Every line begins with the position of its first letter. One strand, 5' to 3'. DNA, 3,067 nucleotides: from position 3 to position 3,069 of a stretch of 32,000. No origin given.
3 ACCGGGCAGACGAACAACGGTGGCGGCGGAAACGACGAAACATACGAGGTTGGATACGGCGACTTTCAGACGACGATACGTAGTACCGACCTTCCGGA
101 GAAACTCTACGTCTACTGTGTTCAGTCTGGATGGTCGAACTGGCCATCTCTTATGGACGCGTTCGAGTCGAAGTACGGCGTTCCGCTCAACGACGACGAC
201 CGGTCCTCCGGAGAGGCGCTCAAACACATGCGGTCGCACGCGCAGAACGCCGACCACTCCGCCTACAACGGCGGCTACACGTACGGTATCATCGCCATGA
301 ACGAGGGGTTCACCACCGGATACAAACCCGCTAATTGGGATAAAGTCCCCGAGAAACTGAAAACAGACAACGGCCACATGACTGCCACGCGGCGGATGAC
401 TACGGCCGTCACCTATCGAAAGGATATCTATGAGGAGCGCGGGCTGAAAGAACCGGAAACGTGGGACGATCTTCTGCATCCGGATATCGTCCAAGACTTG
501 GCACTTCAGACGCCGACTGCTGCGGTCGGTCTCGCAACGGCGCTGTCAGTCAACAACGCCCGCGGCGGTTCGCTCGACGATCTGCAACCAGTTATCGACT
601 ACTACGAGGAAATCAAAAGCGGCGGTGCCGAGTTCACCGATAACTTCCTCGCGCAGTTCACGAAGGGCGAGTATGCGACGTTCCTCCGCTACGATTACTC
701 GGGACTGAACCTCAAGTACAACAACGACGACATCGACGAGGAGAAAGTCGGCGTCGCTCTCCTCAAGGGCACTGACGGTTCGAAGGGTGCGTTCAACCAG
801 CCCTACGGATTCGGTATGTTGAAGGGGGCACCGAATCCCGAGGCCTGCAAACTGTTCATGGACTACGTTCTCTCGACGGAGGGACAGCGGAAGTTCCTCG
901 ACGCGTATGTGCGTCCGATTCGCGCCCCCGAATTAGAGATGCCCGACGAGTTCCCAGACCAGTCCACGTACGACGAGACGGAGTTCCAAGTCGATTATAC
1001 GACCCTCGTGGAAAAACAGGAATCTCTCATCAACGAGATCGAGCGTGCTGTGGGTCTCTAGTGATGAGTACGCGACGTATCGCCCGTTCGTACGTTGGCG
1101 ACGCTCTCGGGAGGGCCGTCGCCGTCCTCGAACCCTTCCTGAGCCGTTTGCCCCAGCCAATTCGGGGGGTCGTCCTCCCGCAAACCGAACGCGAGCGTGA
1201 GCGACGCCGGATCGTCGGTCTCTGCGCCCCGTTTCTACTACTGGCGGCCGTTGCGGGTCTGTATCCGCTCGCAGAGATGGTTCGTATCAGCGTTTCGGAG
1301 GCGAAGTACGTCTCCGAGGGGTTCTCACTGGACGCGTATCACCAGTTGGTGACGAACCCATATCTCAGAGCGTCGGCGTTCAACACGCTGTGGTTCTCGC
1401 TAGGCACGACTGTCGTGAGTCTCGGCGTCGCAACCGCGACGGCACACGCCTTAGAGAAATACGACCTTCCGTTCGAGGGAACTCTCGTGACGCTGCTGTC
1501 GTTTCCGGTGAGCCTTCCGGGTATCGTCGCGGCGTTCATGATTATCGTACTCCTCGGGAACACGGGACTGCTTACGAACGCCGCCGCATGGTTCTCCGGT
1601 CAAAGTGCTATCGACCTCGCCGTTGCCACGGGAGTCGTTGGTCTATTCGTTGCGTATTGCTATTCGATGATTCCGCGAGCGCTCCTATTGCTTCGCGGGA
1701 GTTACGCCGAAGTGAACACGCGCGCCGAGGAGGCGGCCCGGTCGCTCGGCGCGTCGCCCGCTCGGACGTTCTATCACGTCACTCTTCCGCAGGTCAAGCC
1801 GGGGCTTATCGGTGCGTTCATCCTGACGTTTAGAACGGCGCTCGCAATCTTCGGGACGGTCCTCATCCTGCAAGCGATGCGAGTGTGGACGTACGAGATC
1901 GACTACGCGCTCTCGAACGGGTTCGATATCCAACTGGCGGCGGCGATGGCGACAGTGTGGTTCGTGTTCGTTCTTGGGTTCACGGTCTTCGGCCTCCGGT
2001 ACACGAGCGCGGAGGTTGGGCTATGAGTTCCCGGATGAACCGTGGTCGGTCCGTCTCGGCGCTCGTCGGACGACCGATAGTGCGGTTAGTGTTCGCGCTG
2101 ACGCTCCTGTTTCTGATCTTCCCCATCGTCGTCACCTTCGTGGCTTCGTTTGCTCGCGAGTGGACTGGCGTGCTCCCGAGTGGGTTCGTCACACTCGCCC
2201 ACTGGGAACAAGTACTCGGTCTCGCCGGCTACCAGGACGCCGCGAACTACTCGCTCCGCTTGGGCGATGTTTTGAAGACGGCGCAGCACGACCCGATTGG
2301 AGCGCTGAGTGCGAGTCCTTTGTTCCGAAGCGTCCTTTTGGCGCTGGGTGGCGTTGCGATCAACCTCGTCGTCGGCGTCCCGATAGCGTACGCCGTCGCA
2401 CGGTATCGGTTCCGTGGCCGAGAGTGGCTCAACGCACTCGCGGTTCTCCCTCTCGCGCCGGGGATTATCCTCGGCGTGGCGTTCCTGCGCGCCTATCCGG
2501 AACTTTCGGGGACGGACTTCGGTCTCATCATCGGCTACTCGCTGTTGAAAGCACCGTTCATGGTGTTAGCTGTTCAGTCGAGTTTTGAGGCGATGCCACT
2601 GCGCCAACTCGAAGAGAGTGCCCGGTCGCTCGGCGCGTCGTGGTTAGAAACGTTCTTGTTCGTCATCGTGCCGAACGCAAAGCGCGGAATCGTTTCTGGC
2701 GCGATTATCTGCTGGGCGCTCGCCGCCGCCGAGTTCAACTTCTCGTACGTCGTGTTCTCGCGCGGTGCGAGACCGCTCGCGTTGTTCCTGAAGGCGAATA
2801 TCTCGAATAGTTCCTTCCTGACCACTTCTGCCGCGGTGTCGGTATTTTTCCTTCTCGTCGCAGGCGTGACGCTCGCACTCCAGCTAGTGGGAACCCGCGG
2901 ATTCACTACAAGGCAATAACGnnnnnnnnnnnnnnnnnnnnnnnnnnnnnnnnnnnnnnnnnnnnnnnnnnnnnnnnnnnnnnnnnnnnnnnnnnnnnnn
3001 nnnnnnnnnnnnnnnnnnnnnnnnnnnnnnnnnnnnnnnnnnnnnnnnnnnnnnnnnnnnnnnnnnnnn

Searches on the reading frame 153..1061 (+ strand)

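Call 18: search_protein_families(library=pfam, proteins=[window:153-1061:+], max_evalue=0.01)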
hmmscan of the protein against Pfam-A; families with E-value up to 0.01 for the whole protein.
window:153-1061:+ (302 aa): 5 families
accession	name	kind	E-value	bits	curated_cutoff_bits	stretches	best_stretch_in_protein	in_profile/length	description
PF01547.30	SBP_bac_1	-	1.1e-15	58.9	26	1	60-245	80-306/307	Bacterial extracellular solute-binding protein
PF13343.11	SBP_bac_6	-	2.6e-15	57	24.6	1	49-263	25-226/245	Bacterial extracellular solute-binding protein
PF13416.11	SBP_bac_8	-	6.5e-14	52.8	27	1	81-254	92-258/279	Bacterial extracellular solute-binding protein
PF13531.11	SBP_bac_11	-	3.5e-08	34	25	1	73-248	72-221/227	Bacterial extracellular solute-binding protein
PF24960.1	BB0158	-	0.0065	16.8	27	0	12-77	95-163/189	Outer surface lipoprotein BB0158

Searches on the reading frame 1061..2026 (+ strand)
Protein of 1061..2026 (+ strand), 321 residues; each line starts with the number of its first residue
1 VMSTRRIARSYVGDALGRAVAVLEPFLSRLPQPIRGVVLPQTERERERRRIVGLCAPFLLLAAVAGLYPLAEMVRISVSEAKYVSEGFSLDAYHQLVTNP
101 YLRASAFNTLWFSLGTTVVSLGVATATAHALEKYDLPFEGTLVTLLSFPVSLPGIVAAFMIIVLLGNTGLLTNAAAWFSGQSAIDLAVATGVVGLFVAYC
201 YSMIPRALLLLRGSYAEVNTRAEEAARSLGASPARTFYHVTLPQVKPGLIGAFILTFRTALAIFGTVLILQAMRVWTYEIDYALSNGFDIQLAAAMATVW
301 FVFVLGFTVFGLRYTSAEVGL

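Call 18: search_protein_families(library=pfam, proteins=[window:1061-2026:+], max_evalue=0.01)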
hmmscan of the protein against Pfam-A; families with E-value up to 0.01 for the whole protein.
window:1061-2026:+ (321 aa): 1 family
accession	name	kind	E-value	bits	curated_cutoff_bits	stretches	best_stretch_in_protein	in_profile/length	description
PF00528.27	BPD_transp_1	-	2.2e-10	41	26.4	1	138-310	16-172/184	Binding-protein-dependent transport system inner membrane component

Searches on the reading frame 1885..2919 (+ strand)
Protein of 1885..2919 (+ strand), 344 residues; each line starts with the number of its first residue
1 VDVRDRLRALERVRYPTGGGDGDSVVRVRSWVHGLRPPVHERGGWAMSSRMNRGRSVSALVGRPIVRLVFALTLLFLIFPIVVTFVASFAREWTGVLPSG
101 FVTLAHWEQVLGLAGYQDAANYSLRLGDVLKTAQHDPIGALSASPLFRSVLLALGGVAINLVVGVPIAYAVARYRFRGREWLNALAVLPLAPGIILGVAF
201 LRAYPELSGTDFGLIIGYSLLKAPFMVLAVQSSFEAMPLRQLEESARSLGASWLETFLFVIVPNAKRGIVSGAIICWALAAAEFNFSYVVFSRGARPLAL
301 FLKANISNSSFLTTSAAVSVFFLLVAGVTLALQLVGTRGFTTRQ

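Call 18: search_protein_families(library=pfam, proteins=[window:1885-2919:+], max_evalue=0.01)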
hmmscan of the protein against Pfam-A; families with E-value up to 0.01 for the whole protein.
window:1885-2919:+ (344 aa): 1 family
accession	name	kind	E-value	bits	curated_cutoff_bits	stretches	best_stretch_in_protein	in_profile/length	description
PF00528.27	BPD_transp_1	-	2.8e-07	30.9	26.4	1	164-328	1-169/184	Binding-protein-dependent transport system inner membrane component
